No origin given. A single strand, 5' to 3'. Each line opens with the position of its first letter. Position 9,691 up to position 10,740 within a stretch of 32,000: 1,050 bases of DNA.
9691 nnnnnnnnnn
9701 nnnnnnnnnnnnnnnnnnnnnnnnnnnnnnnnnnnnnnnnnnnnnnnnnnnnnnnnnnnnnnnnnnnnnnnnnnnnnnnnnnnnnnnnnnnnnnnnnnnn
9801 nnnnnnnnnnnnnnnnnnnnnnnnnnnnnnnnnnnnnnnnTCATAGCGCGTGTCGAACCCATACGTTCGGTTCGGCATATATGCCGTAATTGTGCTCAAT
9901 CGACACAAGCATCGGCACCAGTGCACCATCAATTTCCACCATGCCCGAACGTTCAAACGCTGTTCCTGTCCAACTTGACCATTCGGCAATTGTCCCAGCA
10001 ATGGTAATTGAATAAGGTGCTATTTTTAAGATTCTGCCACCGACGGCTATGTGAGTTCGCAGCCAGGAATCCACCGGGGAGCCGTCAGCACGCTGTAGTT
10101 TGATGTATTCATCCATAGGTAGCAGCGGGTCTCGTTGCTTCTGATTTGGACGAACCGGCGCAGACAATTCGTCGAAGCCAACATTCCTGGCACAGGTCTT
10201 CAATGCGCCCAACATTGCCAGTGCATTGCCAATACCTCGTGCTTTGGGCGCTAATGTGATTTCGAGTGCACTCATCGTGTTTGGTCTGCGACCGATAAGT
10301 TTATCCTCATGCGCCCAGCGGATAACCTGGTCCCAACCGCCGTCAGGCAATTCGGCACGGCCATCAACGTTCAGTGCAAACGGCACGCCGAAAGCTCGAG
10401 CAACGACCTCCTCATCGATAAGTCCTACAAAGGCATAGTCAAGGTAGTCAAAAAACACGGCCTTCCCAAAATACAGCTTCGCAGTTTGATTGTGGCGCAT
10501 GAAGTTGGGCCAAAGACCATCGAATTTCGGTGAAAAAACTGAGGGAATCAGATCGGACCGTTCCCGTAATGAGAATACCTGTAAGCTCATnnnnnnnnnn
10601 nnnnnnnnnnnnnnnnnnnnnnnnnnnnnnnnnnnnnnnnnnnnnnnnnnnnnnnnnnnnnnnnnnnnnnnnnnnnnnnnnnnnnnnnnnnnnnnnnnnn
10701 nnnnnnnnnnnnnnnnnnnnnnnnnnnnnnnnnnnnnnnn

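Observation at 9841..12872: Unusual low-GC cassette fused to the NRPS 3' end: class-V-like PLP enzyme, mini ParB/Srx protein, GNAT-like protein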

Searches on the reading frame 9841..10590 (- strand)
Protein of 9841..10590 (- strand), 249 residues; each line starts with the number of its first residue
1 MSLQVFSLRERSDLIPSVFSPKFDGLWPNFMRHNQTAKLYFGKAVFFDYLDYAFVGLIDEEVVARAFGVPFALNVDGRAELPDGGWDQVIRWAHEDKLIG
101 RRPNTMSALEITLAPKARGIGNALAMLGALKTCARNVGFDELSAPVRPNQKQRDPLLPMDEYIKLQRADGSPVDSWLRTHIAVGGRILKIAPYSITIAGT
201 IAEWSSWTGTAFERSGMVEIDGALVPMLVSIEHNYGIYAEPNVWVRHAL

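Call 3: search_protein_families(library=pfam, proteins=[window:9841-10590:-], max_evalue=0.1)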
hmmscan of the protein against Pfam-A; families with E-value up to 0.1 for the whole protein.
window:9841-10590:- (249 aa): 0 families

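Call 4: search_protein_families(library=ncbifam, proteins=[window:9841-10590:-], max_evalue=0.1)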
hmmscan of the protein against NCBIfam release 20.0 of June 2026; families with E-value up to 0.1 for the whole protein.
window:9841-10590:- (249 aa): 0 families

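Call 8: search_solved_structures(query=window:9841-10590:-, max_evalue=10, show_alignments=2)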
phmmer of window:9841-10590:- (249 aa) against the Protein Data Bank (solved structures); distinct sequences matched with E-value up to 10: 1.
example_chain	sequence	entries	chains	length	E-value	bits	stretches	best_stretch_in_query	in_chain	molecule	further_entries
2ree_A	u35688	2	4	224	0.057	16.3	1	109-192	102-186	CurA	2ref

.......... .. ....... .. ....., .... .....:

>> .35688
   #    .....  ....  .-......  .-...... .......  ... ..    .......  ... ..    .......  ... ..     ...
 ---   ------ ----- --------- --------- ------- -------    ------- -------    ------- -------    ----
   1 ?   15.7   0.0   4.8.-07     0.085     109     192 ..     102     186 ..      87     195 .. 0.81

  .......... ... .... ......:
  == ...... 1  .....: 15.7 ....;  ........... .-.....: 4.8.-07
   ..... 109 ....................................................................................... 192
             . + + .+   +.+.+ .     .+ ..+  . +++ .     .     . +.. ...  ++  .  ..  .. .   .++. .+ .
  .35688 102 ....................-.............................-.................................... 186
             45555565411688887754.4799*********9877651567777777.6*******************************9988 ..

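Call 19: find_homologous_proteins(query=window:9841-10590:-, max_evalue=0.001)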
Query window:9841-10590:- (249 aa): 572 proteins with E <= 0.001 among 1180 candidates; the best 120 are listed.
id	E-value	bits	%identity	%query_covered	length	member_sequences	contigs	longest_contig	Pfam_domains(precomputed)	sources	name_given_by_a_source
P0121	8.6e-160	548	96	100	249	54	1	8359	-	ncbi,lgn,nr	ncbi:hypothetical protein GOD41_33020 [Sinorhizobium medicae]|nr:hypothetical protein [Sinorhizobium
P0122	2.2e-127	442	87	88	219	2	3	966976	-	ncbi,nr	ncbi:hypothetical protein [Sinorhizobium terangae]|nr:hypothetical protein [Sinorhizobium terangae]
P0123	3.0e-123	428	73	100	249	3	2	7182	-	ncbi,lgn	-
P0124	2.4e-118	412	70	100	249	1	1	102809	-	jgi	jgi:hypothetical protein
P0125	2.7e-117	409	68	100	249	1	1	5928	-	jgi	jgi:hypothetical protein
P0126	7.0e-117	408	70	100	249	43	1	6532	-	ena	-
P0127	1.2e-116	407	69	100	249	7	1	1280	-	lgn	-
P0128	2.5e-116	406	69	100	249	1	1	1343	-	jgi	jgi:GNAT superfamily N-acetyltransferase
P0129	2.4e-115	403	68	100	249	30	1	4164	-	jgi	-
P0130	2.7e-115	402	69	100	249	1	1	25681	-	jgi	jgi:hypothetical protein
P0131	3.1e-115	402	69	100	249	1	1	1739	-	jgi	jgi:GNAT superfamily N-acetyltransferase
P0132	3.2e-115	402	69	100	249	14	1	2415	-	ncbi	-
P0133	3.9e-115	402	69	100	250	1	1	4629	-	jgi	jgi:GNAT superfamily N-acetyltransferase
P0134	5.5e-114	398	67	100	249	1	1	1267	-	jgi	jgi:GNAT superfamily N-acetyltransferase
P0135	1.2e-113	397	67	100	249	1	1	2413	-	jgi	jgi:hypothetical protein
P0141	5.5e-112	392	65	100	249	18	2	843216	-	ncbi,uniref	ncbi:GNAT superfamily N-acetyltransferase [Paraburkholderia youngii]|uniref:hypothetical protein n=1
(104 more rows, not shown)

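Call 24: find_encoding_contigs(protein=P0141, flank=10000, max_places=2)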
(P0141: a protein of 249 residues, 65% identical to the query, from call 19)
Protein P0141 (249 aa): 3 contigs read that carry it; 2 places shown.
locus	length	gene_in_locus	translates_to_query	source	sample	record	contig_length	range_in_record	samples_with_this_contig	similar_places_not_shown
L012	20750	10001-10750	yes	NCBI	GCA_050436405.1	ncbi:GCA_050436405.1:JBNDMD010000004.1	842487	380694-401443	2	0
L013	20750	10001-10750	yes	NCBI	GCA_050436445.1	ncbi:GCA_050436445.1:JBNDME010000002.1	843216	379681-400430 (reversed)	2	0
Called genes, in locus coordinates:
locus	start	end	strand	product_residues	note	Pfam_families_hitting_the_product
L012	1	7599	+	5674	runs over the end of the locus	PF00668:Condensation, PF00501:AMP-binding, PF00550:PP-binding, PF13193:AMP-binding_C, PF00668:Condensation, PF00501:AMP-binding, PF00550:PP-binding, PF13193:AMP-binding_C, +13 more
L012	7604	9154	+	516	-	-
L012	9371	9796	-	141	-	PF13340:DUF4096 (weak), PF01609:DDE_Tnp_1, PF13586:DDE_Tnp_1_2 (weak)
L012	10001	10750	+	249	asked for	-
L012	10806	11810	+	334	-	PF00664:ABC_membrane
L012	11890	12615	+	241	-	PF00005:ABC_tran, PF02463:SMC_N (faint)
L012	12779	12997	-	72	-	-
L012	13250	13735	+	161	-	-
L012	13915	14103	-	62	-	-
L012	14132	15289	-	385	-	PF21687:T2SSK_1st, PF12836:HHH_3 (faint), PF03934:T2SSK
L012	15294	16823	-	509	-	PF22341:GSPE_N1E (weak), PF00437:T2SSE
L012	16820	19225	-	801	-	PF21305:type_II_gspD_N0, PF03958:Secretin_N, PF00263:Secretin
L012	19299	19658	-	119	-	-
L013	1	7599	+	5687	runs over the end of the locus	PF00668:Condensation, PF00501:AMP-binding, PF00550:PP-binding, PF13193:AMP-binding_C, PF00668:Condensation, PF00501:AMP-binding, PF00550:PP-binding, PF13193:AMP-binding_C, +13 more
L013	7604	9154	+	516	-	-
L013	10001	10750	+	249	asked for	-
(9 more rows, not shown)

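Call 39: predict_structure(alignment_id=A2)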
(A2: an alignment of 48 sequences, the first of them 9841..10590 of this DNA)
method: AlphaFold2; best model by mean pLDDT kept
length: 249 residues; sequences in the alignment: 48
mean_pLDDT: 93.9   pTM: 0.88
mean pLDDT of the five models: 93.9, 93.1, 92.5, 89.1, 85.6
residues with pLDDT >= 90: 219; 70-90: 29; 50-70: 1; < 50: 0
segments of 3 or more residues with pLDDT < 50: none
pLDDT, mean of each block of 10 residues (from residue 1): 93 93 85 89 86 95 96 94 95 94 94 90 95 96 94 95 96 94 95 97 96 96 96 97 95
secondary structure, 60 per line:
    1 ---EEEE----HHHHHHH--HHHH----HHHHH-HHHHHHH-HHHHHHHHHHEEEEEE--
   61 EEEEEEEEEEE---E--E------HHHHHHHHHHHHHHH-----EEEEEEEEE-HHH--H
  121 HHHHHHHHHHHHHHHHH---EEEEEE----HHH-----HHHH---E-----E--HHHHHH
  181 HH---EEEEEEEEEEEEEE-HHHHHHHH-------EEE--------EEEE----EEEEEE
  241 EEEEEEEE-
elements in order: E4-7 H12-18 H21-24 H29-33 H35-41 H43-52 E53-58 E61-71 H85-99 E105-113 H120-137 E141-146 H159-162 H175-182 E186-199 H201-208 E216-218 E227-230 E235-248

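Call 43: fold_search(model_id=the predicted structure, library=pdb)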
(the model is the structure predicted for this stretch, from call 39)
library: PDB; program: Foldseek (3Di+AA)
matches with E <= 10: 1205; with E <= 0.001: 201
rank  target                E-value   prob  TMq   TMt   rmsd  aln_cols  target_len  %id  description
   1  2ref_A                8.8e-10  1.00  0.57  0.68   5.7       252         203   15  Crystal structure of the loading GNATL domain of CurA from Lyngbya majuscula soaked with malonyl-CoA (released 2007-11-20)
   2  2ree_A                9.4e-10  1.00  0.57  0.69   5.7       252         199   15  Crystal structure of the loading GNATL domain of CurA from Lyngbya majuscula (released 2007-11-20)
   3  7uci_B                2.5e-08  1.00  0.56  0.23   5.5       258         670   15  SxtA Methyltransferase and decarboxylase didomain in complex with Mn2+ and SAH (released 2022-06-01)
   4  7uci_A                7.8e-08  1.00  0.52  0.21   4.6       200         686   18  SxtA Methyltransferase and decarboxylase didomain in complex with Mn2+ and SAH (released 2022-06-01)
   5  7ciu_B                6.1e-07  1.00  0.43  0.51   8.8       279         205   10  Crystal Structure of Agmatine N-Acetyltransferase mutant S171A apo form (released 2021-07-21)
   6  6mfc_A                6.5e-07  1.00  0.48  0.59   7.0       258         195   16  GphF GNAT-like decarboxylase (released 2019-09-18)
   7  5k9n_A                1.0e-06  1.00  0.46  0.53   9.0       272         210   12  Structural and Mechanistic Analysis of Drosophila melanogaster Polyamine N acetyltransferase, an enzyme that Catalyzes (released 2017-06-07)
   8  8wmb                  2.3e-06  1.00  0.42  0.49   9.2       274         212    8  Crystal Structure of Drosophila melanogaster D46A Dopamine N-Acetyltransferase in Complex with Acetyl-CoA (released 2024-10-02)
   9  7ciw                  4.5e-06  1.00  0.46  0.52   8.4       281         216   11  Crystal Structure of Agmatine N-Acetyltransferase mutant S171A in complex with Ac-Agm and CoA (released 2021-07-21)
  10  1yr0_A                5.4e-06  1.00  0.40  0.58   7.9       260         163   11  Crystal structure of phosphinothricin acetyltransferase from agrobacterium tumefaciens (released 2005-02-15)
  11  7civ                  5.4e-06  1.00  0.45  0.51   8.7       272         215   11  Crystal Structure of Agmatine N-Acetyltransferase mutant S171A in complex with Ac-CoA (released 2021-08-18)
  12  5gii                  5.4e-06  1.00  0.42  0.48   9.1       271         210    8  Crystal Structure of Drosophila melanogaster E47N Dopamine N-Acetyltransferase in Ternary Complex with CoA and Acetyl-ph (released 2017-07-05)
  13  6k80                  5.8e-06  1.00  0.44  0.50   9.0       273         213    8  Crystal Structure of Drosophila melanogaster Dopamine N-Acetyltransferase in Complex with CoA and Tryptophol (released 2020-06-17)
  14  5k9n_B                6.5e-06  1.00  0.46  0.53   9.4       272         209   10  Structural and Mechanistic Analysis of Drosophila melanogaster Polyamine N acetyltransferase, an enzyme that Catalyzes (released 2017-06-07)
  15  7ciu_A                6.5e-06  1.00  0.43  0.49   9.2       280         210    9  Crystal Structure of Agmatine N-Acetyltransferase mutant S171A apo form (released 2021-07-21)
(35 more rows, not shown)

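Call 53: find_related_loci(query=A2, collection=genome_contigs, flank=10000)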
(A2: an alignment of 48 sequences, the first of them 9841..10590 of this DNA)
Query A2 (249 aa) in genome_contigs; peptide patterns used: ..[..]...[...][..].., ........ (x = any residue, [..] = any of these).
286 stretches matched a pattern; 251 encode a relative of the query (tblastn E <= 1e-3); the best 80 are kept; 80 distinct loci.
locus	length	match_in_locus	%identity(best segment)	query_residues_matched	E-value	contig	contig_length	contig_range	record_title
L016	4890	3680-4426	96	1-249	9e-166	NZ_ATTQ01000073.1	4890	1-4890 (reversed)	Rhizobium mongolense USDA 1844 A3C3DRAFT_scaffold_72.73_C, whole genome shotgun sequence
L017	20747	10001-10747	90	1-249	9e-154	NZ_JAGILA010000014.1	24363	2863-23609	Sinorhizobium kostiense strain DSM 13372 Ga0454096_14, whole genome shotgun sequence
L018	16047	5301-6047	89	1-249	8e-153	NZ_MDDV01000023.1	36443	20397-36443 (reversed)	Ensifer sp. LCM 4579 contig_29, whole genome shotgun sequence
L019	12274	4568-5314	88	1-249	3e-151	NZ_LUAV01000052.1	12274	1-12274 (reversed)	Ensifer aridi strain LMR001 LMR001-V1_scaffold052, whole genome shotgun sequence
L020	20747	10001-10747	86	1-249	1e-149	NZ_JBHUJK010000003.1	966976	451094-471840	Sinorhizobium terangae strain ICMP 13649 contig_6, whole genome shotgun sequence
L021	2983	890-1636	73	1-249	5e-132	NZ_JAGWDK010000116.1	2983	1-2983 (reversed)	Bradyrhizobium sp. sGM-13 S19-v1_n0116, whole genome shotgun sequence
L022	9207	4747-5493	71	1-249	6e-126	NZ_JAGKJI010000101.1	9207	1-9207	Bradyrhizobium cenepequi strain CNPSo 4026 scaffold_100, whole genome shotgun sequence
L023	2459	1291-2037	70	1-249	4e-131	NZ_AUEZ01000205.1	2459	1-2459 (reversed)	Bradyrhizobium sp. Ai1a-2 K288DRAFT_scaffold00203.203_C, whole genome shotgun sequence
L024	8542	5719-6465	69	1-249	8e-120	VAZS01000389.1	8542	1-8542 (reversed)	MAG: Alphaproteobacteria bacterium isolate AP_14 14_0903_16_20cm_scaffold_1720, whole genome shotgun sequence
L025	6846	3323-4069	67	1-249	7e-116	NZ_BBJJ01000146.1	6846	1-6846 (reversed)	Paraburkholderia mimosarum LMG 23256 = NBRC 106338, whole genome shotgun sequence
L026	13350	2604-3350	66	1-249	5e-115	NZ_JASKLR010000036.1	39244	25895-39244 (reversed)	Sinorhizobium sp. 8-89 scaffold_35, whole genome shotgun sequence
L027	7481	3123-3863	63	3-249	3e-111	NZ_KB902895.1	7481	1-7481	Cupriavidus sp. UYPR2.512 A3A5DRAFT_scaffold_137.138, whole genome shotgun sequence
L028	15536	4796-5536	58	1-247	3e-104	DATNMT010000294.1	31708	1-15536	MAG TPA_asm: Bradyrhizobium sp. isolate SMAG_U11486 k141_446258, whole genome shotgun sequence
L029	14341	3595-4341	60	1-249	1e-105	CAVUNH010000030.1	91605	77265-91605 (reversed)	MAG: uncultured Alphaproteobacteria bacterium isolate MFD06298.bin.2.160 genome assembly, contig: contig_7483, whole gen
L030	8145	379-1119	60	1-247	1e-103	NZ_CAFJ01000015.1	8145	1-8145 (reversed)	Bradyrhizobium sp. STM 3809, whole genome shotgun sequence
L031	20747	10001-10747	59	1-249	4e-103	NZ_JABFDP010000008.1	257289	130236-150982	Bradyrhizobium denitrificans strain LMG 8443 Scaffold8, whole genome shotgun sequence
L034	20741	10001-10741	59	1-247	6e-103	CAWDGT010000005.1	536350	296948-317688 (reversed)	MAG: uncultured Alphaproteobacteria bacterium isolate MFD05942.bin.1.145 genome assembly, contig: contig_27832, whole ge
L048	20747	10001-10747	59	1-249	8e-104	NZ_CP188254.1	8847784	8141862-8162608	Bradyrhizobium sp. McL0615 chromosome, complete genome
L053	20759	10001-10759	46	1-249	3e-72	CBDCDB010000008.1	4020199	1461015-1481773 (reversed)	MAG: Truepera sp. isolate a439da2a-a1a7-49fd-9a1e-efe41fcb63e2 genome assembly, contig: contig_5, whole genome shotgun s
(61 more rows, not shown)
